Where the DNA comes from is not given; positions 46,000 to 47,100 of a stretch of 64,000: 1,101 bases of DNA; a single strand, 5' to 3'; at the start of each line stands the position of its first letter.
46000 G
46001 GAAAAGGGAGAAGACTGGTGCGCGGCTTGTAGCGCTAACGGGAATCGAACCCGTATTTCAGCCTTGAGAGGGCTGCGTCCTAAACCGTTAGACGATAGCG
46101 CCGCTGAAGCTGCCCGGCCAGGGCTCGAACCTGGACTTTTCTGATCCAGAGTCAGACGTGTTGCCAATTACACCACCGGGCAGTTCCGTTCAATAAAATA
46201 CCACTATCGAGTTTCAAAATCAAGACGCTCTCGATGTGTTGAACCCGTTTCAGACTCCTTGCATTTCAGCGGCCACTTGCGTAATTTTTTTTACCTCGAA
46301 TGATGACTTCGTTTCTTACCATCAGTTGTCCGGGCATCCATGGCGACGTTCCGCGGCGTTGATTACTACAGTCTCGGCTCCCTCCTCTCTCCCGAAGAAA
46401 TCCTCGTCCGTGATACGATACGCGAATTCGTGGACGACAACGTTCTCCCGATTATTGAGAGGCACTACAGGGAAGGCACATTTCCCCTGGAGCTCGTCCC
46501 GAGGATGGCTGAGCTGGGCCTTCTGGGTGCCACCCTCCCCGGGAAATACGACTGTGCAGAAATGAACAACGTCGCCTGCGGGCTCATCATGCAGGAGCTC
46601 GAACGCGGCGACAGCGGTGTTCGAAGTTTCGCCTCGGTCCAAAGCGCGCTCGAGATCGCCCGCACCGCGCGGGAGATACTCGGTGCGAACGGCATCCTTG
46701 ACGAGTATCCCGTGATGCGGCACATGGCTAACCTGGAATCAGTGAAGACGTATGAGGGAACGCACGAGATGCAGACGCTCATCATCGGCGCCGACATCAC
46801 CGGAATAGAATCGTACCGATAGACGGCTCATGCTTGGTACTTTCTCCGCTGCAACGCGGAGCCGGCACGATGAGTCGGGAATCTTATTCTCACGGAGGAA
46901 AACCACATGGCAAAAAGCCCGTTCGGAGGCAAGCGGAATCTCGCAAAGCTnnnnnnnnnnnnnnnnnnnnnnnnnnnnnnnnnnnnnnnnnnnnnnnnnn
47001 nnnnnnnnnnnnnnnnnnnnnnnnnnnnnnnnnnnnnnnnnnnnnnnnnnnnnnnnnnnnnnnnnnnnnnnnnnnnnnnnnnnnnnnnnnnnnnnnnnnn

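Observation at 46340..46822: Glutaryl-CoA dehydrogenase gene with a clean in-frame deletion of its catalytic core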

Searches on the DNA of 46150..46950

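Call 40: search_rna_families(source=window, start=46150, end=46950, threshold=evalue, max_evalue=1)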
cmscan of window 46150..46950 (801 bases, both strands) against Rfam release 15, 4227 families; matches with E-value up to 1: 0.
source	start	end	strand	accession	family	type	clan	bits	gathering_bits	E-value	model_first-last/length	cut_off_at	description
